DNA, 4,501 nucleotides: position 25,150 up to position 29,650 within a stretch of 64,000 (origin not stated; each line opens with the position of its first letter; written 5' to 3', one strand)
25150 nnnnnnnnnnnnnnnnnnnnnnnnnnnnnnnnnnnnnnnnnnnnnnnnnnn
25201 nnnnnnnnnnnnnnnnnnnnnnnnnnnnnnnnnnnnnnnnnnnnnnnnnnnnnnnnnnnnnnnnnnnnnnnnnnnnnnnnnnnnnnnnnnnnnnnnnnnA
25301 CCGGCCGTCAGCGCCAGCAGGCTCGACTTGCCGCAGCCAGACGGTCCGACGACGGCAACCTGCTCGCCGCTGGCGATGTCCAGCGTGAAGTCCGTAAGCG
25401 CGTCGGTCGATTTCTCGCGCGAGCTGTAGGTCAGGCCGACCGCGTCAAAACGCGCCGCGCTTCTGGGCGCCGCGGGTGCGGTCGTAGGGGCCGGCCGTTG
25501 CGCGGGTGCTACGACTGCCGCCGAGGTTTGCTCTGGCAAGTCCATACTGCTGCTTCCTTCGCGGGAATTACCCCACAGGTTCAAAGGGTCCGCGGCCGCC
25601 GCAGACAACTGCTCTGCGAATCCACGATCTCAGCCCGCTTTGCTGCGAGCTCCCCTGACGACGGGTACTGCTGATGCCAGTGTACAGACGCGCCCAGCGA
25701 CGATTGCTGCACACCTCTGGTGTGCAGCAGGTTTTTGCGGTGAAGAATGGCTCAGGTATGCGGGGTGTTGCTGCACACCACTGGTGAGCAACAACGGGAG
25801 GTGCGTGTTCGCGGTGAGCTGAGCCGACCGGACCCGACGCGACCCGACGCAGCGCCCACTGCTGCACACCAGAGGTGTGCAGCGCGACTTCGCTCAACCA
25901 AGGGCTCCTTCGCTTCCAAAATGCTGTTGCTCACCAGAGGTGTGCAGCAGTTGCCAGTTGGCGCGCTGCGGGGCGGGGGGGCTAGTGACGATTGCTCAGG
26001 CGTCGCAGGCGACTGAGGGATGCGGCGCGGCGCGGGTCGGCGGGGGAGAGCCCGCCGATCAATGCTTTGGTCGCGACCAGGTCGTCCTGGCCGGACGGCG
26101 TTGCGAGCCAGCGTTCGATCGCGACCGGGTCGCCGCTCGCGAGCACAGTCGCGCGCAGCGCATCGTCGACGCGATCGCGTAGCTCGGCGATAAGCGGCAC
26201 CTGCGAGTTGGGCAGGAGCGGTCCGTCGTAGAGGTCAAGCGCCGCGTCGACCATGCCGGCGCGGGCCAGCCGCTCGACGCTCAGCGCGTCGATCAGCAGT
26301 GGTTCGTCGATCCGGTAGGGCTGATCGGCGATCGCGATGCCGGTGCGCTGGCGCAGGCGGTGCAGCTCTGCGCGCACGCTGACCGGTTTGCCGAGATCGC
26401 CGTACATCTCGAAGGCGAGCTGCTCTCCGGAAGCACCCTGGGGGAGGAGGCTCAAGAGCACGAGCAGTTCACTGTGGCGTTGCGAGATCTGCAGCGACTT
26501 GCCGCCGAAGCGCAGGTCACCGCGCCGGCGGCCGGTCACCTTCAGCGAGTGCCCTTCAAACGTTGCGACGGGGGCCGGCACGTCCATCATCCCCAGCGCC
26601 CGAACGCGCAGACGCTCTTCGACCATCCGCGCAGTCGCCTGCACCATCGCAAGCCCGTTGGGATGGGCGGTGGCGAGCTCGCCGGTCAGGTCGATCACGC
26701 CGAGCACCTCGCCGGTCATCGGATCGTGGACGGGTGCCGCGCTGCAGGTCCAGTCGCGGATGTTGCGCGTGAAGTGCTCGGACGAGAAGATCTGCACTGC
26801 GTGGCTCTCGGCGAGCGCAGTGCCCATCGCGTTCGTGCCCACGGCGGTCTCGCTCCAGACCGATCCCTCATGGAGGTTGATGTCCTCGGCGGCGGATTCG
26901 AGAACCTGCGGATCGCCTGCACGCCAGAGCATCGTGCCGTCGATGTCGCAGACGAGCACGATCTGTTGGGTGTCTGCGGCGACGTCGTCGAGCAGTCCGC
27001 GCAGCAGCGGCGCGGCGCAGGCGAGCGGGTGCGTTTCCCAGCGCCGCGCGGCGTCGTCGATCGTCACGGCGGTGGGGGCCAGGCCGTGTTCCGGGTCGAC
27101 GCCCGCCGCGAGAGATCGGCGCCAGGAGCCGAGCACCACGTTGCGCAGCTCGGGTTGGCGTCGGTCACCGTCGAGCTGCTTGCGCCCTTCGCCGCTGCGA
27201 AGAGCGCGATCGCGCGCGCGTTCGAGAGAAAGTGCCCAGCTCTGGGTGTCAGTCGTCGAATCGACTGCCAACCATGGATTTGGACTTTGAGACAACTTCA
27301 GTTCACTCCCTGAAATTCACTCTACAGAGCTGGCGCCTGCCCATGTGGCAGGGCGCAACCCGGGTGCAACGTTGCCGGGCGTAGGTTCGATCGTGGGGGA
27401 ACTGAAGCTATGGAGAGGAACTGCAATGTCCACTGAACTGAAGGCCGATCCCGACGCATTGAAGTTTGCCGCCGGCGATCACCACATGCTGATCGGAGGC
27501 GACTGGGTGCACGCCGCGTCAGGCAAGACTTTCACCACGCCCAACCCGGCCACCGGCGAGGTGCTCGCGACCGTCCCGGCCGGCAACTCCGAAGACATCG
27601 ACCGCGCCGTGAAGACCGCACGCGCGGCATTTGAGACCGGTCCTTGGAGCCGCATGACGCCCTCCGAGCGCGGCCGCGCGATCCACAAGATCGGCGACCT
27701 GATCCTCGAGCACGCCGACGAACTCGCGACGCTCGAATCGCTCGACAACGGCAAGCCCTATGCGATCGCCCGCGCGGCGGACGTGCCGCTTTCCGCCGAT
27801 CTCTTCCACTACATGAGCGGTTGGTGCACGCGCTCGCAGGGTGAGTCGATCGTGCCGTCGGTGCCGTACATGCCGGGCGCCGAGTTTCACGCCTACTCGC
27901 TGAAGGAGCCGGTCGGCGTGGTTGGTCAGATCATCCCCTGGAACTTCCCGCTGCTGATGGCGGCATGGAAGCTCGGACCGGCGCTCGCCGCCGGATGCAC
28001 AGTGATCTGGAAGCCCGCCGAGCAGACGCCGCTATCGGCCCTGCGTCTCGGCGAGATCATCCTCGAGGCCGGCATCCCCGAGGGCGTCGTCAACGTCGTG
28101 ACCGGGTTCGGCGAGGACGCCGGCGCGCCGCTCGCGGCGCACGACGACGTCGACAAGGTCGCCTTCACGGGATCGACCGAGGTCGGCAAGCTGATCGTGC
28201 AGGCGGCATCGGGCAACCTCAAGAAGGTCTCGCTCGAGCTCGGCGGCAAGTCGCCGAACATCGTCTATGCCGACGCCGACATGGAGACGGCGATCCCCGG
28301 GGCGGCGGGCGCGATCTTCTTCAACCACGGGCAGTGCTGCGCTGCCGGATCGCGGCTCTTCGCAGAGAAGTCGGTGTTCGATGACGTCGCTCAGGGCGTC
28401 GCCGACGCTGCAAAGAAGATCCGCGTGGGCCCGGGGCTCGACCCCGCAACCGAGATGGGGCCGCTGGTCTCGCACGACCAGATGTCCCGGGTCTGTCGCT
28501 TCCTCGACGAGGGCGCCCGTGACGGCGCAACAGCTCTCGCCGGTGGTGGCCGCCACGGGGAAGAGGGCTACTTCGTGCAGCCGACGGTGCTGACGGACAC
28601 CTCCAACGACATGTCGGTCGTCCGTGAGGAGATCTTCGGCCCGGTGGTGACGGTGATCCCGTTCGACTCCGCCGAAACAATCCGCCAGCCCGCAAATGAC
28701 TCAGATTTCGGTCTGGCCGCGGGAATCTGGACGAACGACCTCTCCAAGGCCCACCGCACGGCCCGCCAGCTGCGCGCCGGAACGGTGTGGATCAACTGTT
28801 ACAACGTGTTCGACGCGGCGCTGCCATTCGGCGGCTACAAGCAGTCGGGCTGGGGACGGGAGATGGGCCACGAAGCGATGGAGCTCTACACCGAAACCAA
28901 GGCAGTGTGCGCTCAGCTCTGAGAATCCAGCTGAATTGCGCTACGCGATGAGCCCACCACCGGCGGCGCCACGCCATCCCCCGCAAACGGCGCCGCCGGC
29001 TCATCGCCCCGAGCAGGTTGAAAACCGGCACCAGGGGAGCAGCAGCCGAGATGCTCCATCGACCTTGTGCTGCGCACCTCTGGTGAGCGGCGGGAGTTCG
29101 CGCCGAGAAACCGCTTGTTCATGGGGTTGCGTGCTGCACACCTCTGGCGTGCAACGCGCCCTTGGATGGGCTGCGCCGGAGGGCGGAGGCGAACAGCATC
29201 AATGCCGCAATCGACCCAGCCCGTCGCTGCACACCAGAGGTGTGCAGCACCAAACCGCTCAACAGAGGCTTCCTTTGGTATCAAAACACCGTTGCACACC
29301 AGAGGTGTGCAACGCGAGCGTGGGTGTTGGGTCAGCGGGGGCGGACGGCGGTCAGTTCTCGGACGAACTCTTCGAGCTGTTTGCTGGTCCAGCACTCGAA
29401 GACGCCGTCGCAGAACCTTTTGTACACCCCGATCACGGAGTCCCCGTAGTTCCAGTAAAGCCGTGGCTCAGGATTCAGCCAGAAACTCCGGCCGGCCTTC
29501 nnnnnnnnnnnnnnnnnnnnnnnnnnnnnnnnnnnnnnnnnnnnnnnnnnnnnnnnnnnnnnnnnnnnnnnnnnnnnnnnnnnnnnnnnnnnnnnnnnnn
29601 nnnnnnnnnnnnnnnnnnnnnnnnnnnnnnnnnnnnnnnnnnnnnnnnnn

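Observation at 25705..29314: Two direct copies of a ~250-bp four-hairpin module bracket the GAF-regulator / aldehyde dehydrogenase pair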

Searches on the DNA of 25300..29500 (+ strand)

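Call 24: search_rna_families(source=window, start=25300, end=29500, threshold=evalue, max_evalue=1, show_alignments=2)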
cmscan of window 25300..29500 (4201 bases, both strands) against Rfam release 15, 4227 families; matches with E-value up to 1: 3.
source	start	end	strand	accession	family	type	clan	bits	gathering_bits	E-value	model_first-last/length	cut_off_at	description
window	25537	25666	-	RF00059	TPP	Cis-reg; riboswitch;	-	46.7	54.3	3.6e-07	1-105/105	no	TPP riboswitch aptamer (THI element)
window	26040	26093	-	RF01068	Guanidine-II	Cis-reg; riboswitch;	-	24.5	32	0.06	1-48/48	no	Guanidine-II riboswitch aptamer (mini-ykkC)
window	28924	29004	+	RF02791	CcsR1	Gene; sRNA;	-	17.5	65.3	0.82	1-83/83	no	Conserved CCUCCUCCC motif stress-induced RNA 1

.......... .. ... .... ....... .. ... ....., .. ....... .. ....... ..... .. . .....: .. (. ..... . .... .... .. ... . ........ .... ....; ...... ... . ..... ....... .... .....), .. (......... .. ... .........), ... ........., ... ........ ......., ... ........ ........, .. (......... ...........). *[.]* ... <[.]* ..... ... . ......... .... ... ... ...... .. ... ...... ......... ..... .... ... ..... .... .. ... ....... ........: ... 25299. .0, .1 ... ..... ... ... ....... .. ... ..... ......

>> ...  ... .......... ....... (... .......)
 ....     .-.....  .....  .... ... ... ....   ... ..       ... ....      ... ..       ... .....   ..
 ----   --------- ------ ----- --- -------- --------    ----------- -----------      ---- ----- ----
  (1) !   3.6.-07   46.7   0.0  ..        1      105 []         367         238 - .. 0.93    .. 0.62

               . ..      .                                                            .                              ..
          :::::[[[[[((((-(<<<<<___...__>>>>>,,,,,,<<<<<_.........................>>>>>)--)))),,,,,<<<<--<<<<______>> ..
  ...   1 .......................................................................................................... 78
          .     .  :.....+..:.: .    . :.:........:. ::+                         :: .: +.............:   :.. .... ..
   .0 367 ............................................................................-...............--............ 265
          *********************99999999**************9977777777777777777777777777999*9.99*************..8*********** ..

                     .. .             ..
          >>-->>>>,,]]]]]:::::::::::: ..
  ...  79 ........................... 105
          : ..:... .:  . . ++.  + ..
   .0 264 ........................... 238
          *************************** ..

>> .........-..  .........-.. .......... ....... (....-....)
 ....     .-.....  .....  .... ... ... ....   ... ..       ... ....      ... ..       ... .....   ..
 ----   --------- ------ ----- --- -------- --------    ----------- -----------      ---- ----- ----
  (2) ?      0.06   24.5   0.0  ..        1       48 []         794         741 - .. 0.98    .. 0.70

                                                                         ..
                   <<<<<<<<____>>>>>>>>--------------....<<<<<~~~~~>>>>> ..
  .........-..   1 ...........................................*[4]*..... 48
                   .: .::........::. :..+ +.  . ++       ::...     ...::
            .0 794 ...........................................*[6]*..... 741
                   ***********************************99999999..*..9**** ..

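Call 46: search_dna_similar(query=window:25683-25981:+, collection=plasmids, mode=distant, max_evalue=0.01)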
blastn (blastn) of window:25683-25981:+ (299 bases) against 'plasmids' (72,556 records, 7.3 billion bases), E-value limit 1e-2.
Records with a match: 2; places in all: 3; records where one place covers at least 80% of the query: 0.
Best place of each record, by identity: 80-90% 2.
By first word of the organism name: Rhodococcus 2.
By predicted mobility (MOB-suite, as given by PLSDB): mobilizable 2.
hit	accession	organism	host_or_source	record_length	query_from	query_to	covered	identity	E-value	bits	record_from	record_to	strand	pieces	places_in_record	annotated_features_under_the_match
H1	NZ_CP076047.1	Rhodococcus sp. USK10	-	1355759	129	174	15%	82.6%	6e-3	48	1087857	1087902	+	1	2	record has no annotation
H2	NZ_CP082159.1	Rhodococcus opacus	bacterial isolate,soil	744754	129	174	15%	82.6%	6e-3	48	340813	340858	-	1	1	SDR family oxidoreductase | acyl-CoA dehydrogenase family protein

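Call 47: build_rna_model(alignment_id=A1)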
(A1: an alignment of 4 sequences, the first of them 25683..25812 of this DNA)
Model R1 built from alignment A1 (4 sequences, 137 columns); structure: RNAalifold consensus.
model positions 130; base pairs 25; branch points 2; effective number of sequences 1.89; information 0.591 bits per position. Calibrated on 0.2 Mb of random sequence (short: E-values are rough).
structure used (alignment columns):
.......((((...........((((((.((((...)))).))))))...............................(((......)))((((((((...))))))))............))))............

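Call 49: search_with_rna_model(model_id=R1, sources=[window, L118, L119, L121, L122, L123, L124, L125, L130], max_evalue=10)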
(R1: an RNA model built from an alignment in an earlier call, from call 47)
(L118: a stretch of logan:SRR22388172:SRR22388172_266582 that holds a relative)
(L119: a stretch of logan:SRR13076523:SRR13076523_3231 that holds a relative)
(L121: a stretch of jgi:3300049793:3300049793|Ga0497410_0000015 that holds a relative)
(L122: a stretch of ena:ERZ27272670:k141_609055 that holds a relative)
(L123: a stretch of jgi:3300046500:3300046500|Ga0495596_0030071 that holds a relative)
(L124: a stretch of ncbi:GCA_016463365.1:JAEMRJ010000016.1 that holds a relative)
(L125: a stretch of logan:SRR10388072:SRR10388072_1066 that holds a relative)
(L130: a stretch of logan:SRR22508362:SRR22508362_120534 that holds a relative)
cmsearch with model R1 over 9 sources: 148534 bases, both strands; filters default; matches with E-value up to 10: 17.
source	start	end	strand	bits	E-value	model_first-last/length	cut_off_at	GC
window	29206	29332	-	130.9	1.2e-31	1-130/130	no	0.59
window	25683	25813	+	129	3.8e-31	1-130/130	no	0.6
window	25838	25971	-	126.7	1.5e-30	1-130/130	no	0.64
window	29046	29175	+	116.6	6.3e-28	1-130/130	no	0.65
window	25842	25963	+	41.3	2e-08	1-130/130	no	0.61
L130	1987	2035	+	39.9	4.6e-08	1-52/130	3'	0.59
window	25683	25811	-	39.3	6.7e-08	1-130/130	no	0.59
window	29205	29337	+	33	2.8e-06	1-130/130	no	0.6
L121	11603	11686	-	21.3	0.003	1-130/130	no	0.65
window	29047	29176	-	20.9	0.0039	1-130/130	no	0.65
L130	1988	2035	-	16.2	0.063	81-130/130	5'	0.6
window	1899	1977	+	15.6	0.09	1-130/130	no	0.67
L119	765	855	-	11.8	0.85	1-130/130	no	0.69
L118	914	1006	+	11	1.4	1-130/130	no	0.68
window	39508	39589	-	10.4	2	1-130/130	no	0.7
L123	1514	1580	-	10.2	2.2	1-130/130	no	0.7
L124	13160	13233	-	8.1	7.7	52-108/130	no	0.62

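Call 76: search_with_rna_model(model_id=R1, sources=[L131, L132, L134, L126, L127, L128, L129, L057], max_evalue=1)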
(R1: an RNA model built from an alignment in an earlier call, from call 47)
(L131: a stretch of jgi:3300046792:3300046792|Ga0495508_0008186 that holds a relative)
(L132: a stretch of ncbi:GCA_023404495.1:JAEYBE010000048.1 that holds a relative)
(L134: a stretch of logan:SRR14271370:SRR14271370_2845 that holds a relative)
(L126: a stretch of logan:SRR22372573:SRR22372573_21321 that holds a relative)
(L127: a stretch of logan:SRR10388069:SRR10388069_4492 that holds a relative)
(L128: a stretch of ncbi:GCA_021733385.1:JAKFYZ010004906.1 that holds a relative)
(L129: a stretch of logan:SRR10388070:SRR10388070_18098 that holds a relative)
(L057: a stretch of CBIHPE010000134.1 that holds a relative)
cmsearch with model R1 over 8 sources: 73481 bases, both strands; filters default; matches with E-value up to 1: 6.
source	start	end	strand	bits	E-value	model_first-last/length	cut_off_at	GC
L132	5728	5854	+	58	4.6e-13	1-130/130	no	0.65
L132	5887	6002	-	40.8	1.3e-08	1-130/130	no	0.59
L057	636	771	+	24.5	0.00022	1-130/130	no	0.65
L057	636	770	-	19.2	0.0054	1-130/130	no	0.64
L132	5916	5982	+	16.9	0.021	55-108/130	no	0.58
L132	5730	5860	-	16.6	0.025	1-130/130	no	0.65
